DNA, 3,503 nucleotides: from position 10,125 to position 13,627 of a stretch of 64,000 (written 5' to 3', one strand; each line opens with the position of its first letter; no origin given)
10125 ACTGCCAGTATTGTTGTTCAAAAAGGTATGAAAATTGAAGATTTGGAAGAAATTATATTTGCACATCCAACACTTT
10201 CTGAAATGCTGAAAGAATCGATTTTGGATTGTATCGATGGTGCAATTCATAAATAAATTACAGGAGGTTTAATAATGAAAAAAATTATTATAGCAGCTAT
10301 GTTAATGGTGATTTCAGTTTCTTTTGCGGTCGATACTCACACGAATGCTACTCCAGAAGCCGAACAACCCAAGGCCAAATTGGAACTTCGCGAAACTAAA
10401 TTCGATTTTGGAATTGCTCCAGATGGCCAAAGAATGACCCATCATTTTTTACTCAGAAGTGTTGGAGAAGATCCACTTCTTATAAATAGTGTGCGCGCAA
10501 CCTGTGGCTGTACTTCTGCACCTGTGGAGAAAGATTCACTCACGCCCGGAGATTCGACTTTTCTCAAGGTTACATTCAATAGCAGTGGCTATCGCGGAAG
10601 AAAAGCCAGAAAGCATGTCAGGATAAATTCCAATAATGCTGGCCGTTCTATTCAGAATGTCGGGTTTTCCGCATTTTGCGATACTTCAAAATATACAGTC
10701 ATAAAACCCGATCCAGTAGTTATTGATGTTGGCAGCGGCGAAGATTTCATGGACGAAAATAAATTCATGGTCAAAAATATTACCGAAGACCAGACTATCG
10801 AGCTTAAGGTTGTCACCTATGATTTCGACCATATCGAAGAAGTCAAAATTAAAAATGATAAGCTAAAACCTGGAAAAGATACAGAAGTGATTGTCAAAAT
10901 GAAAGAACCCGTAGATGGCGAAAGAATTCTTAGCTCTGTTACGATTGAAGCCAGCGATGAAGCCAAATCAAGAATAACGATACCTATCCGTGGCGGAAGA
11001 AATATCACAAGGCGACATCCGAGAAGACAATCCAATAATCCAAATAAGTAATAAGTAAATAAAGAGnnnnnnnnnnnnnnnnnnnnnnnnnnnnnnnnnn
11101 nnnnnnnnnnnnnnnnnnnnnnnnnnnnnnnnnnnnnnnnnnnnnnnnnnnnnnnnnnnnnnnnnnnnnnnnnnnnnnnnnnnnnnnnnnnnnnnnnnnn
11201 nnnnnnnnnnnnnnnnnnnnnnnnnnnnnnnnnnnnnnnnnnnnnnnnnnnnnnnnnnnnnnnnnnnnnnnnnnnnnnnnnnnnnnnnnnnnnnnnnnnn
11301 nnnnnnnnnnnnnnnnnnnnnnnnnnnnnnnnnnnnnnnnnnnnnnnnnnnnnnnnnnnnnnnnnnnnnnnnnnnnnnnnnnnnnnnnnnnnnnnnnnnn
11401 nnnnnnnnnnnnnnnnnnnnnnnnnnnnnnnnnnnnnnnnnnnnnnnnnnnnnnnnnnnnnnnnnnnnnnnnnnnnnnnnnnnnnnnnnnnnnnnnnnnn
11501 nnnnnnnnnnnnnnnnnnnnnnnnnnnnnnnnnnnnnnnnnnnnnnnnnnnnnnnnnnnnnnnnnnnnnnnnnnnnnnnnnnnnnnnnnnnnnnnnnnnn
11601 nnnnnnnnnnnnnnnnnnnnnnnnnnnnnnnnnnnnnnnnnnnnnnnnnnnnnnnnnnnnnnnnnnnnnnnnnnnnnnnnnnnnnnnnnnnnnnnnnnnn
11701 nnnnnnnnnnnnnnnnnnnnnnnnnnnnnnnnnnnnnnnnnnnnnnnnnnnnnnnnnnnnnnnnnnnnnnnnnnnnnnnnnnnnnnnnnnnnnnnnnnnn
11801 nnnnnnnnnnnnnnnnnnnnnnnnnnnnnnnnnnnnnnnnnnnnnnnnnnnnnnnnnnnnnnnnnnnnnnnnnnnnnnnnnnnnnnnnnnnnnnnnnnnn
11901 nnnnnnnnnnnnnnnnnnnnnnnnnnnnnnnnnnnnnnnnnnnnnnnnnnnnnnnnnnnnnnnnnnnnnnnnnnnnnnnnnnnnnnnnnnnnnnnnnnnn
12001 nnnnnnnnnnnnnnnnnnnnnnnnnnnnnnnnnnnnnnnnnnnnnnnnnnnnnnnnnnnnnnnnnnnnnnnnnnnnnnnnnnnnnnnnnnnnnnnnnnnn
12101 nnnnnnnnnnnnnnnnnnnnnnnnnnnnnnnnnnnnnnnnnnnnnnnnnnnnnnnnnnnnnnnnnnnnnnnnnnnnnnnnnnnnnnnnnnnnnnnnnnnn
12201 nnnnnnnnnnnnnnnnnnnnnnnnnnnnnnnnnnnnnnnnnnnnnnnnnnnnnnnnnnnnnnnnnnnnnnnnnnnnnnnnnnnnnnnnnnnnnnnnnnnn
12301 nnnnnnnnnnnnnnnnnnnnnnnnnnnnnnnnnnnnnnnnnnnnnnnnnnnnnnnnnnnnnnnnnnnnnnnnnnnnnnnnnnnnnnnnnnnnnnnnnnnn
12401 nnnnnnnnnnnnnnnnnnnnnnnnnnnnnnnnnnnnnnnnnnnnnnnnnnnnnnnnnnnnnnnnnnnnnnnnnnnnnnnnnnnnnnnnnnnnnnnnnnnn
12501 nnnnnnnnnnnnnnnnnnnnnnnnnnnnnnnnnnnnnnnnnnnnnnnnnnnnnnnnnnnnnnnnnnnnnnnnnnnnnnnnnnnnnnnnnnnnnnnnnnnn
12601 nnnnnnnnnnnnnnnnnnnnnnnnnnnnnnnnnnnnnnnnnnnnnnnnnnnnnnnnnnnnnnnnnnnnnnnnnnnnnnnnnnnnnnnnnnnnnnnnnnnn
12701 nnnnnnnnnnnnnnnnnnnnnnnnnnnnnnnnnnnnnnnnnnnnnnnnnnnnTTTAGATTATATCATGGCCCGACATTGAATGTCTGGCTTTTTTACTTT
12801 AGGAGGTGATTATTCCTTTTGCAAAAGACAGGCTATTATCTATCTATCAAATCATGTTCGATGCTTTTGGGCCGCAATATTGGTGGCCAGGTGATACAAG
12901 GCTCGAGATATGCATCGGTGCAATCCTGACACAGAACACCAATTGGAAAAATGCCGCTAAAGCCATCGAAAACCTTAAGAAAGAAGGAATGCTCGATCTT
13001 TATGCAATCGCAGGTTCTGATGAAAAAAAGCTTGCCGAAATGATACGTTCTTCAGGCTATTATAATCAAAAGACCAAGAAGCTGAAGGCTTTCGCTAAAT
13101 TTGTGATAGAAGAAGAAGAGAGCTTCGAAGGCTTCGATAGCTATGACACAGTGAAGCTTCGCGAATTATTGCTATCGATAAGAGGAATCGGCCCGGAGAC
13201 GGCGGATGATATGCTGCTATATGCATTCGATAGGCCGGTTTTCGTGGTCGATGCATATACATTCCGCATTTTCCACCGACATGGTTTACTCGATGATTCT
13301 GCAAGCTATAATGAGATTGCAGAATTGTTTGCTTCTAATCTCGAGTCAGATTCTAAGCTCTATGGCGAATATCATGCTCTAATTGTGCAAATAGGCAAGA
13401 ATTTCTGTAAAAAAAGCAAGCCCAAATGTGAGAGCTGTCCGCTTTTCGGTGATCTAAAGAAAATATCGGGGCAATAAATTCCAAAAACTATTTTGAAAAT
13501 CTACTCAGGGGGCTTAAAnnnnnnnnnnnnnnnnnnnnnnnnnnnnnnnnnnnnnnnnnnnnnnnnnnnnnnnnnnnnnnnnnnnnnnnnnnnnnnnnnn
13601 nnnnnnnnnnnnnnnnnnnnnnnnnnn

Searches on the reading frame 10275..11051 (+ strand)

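Call 30: search_protein_families(library=pfam, proteins=[window:10275-11051:+], max_evalue=0.00001)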
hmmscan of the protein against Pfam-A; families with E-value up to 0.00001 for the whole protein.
window:10275-11051:+ (258 aa): 2 families
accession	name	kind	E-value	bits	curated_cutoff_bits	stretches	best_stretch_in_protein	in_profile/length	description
PF07610.17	DUF1573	-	7.5e-22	77.6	26.1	1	37-124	2-88/98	Protein of unknown function (DUF1573)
PF22544.2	HYDIN_VesB_CFA65-like_Ig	-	4.4e-17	62.6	25.5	1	34-123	1-90/100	HYDIN/CFA65/VesB-like, Ig-like domain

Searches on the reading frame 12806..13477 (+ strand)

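Call 31: search_protein_families(library=pfam, proteins=[window:12806-13477:+], max_evalue=0.00001)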
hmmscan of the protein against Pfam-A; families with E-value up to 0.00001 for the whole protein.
window:12806-13477:+ (223 aa): 1 family
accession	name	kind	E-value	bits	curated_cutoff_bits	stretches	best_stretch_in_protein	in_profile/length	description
PF00730.31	HhH-GPD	-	2.6e-21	76.4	26.2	1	37-178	1-105/108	HhH-GPD superfamily base excision DNA repair protein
